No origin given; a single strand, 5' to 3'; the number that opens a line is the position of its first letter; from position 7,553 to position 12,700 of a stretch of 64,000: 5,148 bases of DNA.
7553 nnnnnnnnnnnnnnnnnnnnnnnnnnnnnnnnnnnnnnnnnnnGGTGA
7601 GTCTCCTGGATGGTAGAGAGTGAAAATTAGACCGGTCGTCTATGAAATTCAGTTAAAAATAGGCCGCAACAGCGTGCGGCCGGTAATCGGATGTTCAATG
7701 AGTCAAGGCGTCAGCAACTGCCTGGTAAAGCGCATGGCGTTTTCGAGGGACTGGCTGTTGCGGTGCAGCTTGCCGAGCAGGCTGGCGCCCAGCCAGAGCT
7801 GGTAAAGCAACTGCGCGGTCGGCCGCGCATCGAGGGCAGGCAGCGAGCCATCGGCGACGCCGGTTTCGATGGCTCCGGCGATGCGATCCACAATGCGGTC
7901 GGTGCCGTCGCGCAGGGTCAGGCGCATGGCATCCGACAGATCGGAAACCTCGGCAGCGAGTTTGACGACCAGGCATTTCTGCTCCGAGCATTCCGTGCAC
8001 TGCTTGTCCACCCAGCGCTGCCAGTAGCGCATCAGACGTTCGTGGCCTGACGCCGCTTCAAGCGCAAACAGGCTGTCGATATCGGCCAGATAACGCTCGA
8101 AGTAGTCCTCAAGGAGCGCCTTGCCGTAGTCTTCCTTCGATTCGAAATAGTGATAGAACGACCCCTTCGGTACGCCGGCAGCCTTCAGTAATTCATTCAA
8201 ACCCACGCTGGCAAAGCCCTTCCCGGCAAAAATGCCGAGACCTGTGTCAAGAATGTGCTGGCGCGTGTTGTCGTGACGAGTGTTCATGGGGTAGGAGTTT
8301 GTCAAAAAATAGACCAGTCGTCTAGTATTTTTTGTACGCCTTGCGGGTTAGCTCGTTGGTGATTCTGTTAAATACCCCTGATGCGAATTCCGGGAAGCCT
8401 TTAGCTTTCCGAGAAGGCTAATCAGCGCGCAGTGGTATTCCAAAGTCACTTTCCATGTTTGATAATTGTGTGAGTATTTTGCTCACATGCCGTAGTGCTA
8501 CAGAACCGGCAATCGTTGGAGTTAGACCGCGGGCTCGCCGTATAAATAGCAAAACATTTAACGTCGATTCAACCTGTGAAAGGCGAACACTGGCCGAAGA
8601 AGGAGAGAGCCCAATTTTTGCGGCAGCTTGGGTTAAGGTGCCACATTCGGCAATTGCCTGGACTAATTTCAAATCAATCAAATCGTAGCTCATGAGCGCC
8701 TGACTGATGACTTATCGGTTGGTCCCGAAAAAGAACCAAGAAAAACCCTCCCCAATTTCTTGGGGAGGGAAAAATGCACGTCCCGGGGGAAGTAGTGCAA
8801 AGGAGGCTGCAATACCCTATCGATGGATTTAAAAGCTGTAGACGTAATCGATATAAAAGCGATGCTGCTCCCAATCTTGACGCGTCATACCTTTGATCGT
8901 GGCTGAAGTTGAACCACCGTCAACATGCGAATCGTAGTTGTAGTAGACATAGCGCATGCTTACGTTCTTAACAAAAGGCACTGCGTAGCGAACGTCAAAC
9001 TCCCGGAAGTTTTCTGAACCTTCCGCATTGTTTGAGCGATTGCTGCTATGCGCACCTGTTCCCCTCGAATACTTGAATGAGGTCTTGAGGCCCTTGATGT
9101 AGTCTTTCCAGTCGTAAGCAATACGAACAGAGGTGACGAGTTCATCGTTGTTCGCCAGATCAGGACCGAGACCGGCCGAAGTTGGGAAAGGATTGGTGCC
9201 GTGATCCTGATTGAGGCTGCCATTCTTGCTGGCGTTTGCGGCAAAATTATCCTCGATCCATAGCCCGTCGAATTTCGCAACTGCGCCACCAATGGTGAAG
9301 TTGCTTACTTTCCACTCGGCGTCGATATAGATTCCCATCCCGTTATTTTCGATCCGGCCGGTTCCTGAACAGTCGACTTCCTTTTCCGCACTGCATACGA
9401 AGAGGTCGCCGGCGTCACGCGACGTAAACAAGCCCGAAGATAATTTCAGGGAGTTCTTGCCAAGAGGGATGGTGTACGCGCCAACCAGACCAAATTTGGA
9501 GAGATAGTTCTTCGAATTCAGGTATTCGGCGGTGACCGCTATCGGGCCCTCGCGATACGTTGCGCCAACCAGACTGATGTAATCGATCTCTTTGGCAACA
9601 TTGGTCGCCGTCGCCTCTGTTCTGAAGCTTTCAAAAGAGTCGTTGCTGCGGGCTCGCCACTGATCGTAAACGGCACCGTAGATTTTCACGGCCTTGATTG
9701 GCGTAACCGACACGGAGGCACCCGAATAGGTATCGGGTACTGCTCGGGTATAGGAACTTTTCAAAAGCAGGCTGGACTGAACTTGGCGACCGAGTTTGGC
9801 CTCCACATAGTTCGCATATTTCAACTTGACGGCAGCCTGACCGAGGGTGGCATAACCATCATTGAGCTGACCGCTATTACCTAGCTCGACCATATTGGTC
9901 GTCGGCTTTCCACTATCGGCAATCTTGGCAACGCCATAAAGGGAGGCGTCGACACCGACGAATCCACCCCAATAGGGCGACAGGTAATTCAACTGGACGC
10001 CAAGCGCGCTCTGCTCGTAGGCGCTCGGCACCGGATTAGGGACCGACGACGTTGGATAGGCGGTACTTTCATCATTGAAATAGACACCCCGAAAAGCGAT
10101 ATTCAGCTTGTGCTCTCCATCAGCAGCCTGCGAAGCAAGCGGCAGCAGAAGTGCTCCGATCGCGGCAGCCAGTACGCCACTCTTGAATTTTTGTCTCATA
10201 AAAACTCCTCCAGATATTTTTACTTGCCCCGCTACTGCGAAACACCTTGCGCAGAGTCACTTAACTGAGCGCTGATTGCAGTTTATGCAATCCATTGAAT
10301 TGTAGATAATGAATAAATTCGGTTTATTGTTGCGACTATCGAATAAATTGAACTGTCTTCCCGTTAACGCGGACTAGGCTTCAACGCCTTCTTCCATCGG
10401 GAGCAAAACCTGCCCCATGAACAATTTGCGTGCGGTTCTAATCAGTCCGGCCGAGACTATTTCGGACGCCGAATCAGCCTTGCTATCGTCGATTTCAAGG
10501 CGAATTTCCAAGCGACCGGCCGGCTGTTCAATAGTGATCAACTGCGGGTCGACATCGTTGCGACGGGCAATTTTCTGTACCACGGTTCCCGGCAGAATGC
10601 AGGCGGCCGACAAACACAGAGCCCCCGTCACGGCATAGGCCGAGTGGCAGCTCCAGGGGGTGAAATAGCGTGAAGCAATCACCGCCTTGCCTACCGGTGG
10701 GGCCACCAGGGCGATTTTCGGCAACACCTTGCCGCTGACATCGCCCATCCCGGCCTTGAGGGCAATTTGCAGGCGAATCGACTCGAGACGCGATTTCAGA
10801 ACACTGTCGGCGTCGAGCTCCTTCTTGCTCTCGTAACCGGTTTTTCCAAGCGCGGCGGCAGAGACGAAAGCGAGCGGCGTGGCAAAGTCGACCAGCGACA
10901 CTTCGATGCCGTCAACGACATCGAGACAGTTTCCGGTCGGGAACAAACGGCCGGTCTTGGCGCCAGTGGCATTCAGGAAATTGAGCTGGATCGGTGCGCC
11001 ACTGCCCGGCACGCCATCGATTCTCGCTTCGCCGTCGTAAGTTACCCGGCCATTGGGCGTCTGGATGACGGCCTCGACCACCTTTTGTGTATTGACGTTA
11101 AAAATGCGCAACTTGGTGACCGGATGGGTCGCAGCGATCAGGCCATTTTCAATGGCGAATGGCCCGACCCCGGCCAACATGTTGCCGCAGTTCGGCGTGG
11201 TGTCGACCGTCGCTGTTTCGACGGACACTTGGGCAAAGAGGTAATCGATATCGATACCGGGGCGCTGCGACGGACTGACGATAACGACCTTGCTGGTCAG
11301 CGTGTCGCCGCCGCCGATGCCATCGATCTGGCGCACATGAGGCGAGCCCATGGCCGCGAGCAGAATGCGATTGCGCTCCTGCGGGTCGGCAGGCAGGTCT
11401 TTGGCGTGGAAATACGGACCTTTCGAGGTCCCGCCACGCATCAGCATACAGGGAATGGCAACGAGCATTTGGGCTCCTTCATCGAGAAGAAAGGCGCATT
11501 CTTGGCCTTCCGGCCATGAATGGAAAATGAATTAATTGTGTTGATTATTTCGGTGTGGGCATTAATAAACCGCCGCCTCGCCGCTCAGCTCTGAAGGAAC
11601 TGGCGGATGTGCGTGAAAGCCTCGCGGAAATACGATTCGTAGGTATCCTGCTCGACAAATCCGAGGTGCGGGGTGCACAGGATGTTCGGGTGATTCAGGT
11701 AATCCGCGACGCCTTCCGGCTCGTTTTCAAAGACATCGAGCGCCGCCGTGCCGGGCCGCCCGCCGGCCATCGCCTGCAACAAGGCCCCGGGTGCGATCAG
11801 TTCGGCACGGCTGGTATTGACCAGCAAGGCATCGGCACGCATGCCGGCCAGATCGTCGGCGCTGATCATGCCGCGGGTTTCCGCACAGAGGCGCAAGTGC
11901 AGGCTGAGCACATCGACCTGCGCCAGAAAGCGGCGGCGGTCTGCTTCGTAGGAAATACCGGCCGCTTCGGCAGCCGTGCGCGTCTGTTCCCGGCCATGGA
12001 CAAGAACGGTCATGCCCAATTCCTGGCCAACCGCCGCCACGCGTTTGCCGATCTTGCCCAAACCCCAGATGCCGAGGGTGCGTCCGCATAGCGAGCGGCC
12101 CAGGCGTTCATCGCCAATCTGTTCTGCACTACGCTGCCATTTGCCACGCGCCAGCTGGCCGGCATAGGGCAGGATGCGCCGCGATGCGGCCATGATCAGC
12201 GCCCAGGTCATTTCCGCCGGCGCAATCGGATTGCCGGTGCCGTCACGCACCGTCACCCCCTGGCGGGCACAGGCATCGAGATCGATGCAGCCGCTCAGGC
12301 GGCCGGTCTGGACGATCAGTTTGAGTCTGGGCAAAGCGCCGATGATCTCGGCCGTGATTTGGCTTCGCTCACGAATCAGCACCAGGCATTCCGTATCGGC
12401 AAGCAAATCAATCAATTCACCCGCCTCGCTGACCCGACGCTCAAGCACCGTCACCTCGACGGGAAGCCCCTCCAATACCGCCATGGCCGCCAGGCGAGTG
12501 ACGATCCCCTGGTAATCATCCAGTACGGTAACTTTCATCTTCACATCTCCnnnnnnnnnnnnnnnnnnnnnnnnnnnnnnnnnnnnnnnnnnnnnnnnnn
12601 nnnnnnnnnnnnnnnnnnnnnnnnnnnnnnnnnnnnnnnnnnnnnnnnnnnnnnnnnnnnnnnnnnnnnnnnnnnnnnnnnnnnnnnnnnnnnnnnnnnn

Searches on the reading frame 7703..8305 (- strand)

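Call 27: search_protein_families(library=ncbifam, proteins=[window:7703-8305:-], max_evalue=0.00001)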
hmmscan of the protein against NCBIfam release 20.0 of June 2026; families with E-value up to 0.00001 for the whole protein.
window:7703-8305:- (200 aa): 13 families
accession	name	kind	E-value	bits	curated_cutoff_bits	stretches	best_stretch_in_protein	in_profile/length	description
NF058643.1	TranRegCurRPseudo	equivalog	2e-93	311.5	300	1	7-198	1-192/193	TetR family transcriptional repressor CurR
NF051457.1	acryl_TF_AcuR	equivalog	4.3e-32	111.1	247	1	9-193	13-198/204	acrylate utilization transcriptional regulator AcuR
NF041196.1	ScbR_bind_reg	equivalog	1.8e-12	47.8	150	1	10-192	3-179/191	ScbR family autoregulator-binding transcription factor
NF051852.1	efflux_TF_MtrR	exception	3.5e-12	46.6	280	1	13-157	10-155/205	multidrug efflux system transcriptional repressor MtrR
NF007949.0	PRK10668.1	equivalog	7.4e-09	35.4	271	1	12-63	10-61/216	multidrug efflux transporter transcriptional repressor AcrR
TIGR03968.1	mycofact_TetR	equivalog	7.5e-08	32.2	224.9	1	10-78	6-70/190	mycofactocin system transcriptional regulator MftR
NF053731.1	TransRegFasRMycb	equivalog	3.3e-07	30.3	330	1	11-80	9-78/199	HTH-type transcriptional activator FasR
TIGR03613.1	RutR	equivalog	3.7e-07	30.2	368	1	12-159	7-148/202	pyrimidine utilization regulatory protein R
NF053878.1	FATransRegFadRBac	equivalog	3.8e-07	30.1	200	1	16-168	6-154/190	fatty acid metabolism transcriptional regulator FadR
NF007430.0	PRK09975.1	equivalog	4.1e-07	29.3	274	1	13-59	11-57/220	acrEF/envCD operon transcriptional regulator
NF050111.1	TransRegSACE7040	equivalog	8.5e-07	29.1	250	1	14-100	2-87/186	SACE_7040 family transcriptional regulator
NF037937.1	septum_RefZ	equivalog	1.6e-06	28.1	180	1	15-101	1-88/195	forespore capture DNA-binding protein RefZ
NF053516.1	TranRepPrsAVib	equivalog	1.7e-06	28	300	1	11-80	4-73/208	TetR family transcriptional repressor PsrA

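Call 28: search_protein_families(library=pfam, proteins=[window:7703-8305:-], max_evalue=0.00001)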
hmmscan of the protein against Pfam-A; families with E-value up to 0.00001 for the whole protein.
window:7703-8305:- (200 aa): 2 families
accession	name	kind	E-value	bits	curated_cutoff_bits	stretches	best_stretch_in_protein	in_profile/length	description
PF16925.10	TetR_C_13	-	2.2e-14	54.2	27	1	87-192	1-107/109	Tetracyclin repressor-like, C-terminal domain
PF00440.29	TetR_N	-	1.9e-12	47.2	24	1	18-59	1-42/47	Bacterial regulatory proteins, tetR family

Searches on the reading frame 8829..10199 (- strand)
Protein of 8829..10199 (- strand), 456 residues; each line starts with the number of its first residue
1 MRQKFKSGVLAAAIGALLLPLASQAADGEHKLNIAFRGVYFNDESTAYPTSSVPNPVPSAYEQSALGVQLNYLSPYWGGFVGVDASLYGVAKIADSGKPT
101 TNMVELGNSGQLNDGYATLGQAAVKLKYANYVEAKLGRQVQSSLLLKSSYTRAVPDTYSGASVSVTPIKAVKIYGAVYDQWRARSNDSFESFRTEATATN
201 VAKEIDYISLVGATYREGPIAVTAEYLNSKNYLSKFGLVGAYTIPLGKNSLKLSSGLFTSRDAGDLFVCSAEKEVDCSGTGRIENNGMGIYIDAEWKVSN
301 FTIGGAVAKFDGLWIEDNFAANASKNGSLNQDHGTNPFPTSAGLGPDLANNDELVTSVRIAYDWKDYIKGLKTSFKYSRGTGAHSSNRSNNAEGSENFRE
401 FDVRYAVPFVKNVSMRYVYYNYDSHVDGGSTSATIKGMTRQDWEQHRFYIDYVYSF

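Call 27: search_protein_families(library=ncbifam, proteins=[window:8829-10199:-], max_evalue=0.00001)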
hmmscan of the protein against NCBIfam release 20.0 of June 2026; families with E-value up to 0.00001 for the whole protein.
window:8829-10199:- (456 aa): 1 family
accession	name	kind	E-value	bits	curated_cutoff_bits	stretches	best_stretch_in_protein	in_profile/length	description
NF047822.1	ChporEntbacChiP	equivalog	2.1e-08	33.4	750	1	62-263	66-274/460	chitoporin ChiP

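Call 28: search_protein_families(library=pfam, proteins=[window:8829-10199:-], max_evalue=0.00001)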
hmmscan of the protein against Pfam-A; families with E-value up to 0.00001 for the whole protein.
window:8829-10199:- (456 aa): 1 family
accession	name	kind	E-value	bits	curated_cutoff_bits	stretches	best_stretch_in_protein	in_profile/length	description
PF03573.19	OprD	-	6.1e-26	91.8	25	1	30-454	7-392/394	outer membrane porin, OprD family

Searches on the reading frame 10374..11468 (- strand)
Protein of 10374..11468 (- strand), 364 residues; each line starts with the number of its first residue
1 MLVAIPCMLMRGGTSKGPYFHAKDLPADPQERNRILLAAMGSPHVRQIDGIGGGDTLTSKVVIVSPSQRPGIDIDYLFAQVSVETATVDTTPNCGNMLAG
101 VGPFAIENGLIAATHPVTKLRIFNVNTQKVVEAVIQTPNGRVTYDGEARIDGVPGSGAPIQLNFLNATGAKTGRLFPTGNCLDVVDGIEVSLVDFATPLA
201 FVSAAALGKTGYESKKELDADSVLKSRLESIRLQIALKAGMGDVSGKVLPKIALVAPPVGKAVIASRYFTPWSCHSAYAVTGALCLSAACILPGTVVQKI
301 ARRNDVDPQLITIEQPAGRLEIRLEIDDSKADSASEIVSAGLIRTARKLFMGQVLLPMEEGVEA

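Call 27: search_protein_families(library=ncbifam, proteins=[window:10374-11468:-], max_evalue=0.00001)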
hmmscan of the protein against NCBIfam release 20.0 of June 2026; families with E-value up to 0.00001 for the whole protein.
window:10374-11468:- (364 aa): 2 families
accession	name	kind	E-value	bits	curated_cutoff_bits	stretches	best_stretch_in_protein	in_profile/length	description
NF033377.1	OMA_tautomer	equivalog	4.2e-150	499.5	440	1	10-356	1-348/349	4-oxalomesaconate tautomerase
TIGR02334.1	prpF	equivalog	3.6e-61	207.1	440.55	1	3-359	4-388/390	2-methylaconitate cis-trans isomerase PrpF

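Call 28: search_protein_families(library=pfam, proteins=[window:10374-11468:-], max_evalue=0.00001)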
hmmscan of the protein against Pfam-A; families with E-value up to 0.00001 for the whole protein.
window:10374-11468:- (364 aa): 1 family
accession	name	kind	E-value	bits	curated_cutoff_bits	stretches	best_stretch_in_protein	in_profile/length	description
PF04303.18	PrpF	-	5.8e-118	394.4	27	1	3-357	2-371/371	PrpF protein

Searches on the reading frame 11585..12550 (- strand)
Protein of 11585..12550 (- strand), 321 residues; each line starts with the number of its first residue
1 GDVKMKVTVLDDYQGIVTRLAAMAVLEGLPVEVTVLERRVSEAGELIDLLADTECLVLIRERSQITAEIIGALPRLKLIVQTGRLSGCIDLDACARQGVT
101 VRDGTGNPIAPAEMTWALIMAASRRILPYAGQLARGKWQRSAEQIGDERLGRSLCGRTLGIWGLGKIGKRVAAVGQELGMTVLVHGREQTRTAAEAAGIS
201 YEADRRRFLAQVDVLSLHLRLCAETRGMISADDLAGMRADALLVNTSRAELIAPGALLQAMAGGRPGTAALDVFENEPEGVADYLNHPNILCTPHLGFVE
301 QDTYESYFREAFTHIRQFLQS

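Call 27: search_protein_families(library=ncbifam, proteins=[window:11585-12550:-], max_evalue=0.00001)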
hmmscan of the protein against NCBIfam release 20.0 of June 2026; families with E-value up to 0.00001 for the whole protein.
window:11585-12550:- (321 aa): 21 families
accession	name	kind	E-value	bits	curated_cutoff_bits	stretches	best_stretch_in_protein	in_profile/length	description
TIGR01327.1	PGDH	equivalog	8.1e-51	173.4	454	1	39-303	27-285/525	phosphoglycerate dehydrogenase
NF005069.0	PRK06487.1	equivalog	6.5e-43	147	448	1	41-305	37-297/320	2-hydroxyacid dehydrogenase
NF009714.1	PRK13243.1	equivalog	1.8e-42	145.9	455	1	41-305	34-299/332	glyoxylate reductase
NF008759.0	PRK11790.1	equivalog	4.9e-36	124.3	404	1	33-318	36-316/410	phosphoglycerate dehydrogenase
NF005387.0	PRK06932.1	equivalog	8.7e-32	110.3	492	1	36-319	28-310/314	2-hydroxyacid dehydrogenase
NF006263.0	PRK08410.1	equivalog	3.1e-30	105.6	389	1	45-320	35-308/311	D-2-hydroxyacid dehydrogenase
NF011938.0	PRK15409.1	equivalog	6.4e-29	101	492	1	46-304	39-294/324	glyoxylate/hydroxypyruvate reductase GhrB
NF000492.1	vanH_gen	exception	3.4e-26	92.1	540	1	29-278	21-256/312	D-lactate dehydrogenase VanH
NF005027.0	PRK06436.1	equivalog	7.3e-25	87.7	261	1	105-320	79-281/303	2-hydroxyacid dehydrogenase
NF041369.1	Dhydh_Halo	equivalog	3.7e-23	82.2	400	1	90-305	70-281/305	D-2-hydroxyacid dehydrogenase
NF000371.1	vanH_Agroup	exception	1.2e-21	77.3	700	1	31-279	28-262/322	VanH-A/VanH-Pt family D-lactate dehydrogenase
NF001309.0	PRK00257.1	equivalog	1e-20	74.1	434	1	148-296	108-255/379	4-phosphoerythronate dehydrogenase PdxB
NF005750.0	PRK07574.1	equivalog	2.7e-20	72.8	329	1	65-278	104-315/386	NAD-dependent formate dehydrogenase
NF000128.1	vanH-Sc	exception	1.3e-17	64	650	1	30-281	42-278/337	D-lactate dehydrogenase VanH-Sc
NF000004.1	vanH-D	exception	1.5e-17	63.8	550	1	31-282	29-265/323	D-lactate dehydrogenase VanH-D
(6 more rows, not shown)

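Call 28: search_protein_families(library=pfam, proteins=[window:11585-12550:-], max_evalue=0.00001)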
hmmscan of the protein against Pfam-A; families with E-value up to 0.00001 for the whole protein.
window:11585-12550:- (321 aa): 2 families
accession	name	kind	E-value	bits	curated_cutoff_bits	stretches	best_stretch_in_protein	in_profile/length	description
PF02826.25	2-Hacid_dh_C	-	4.3e-44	150.5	25.1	1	117-297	2-178/178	D-isomer specific 2-hydroxyacid dehydrogenase, NAD binding domain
PF00389.36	2-Hacid_dh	-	5.1e-12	46.1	24.6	1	32-320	21-125/134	D-isomer specific 2-hydroxyacid dehydrogenase, catalytic domain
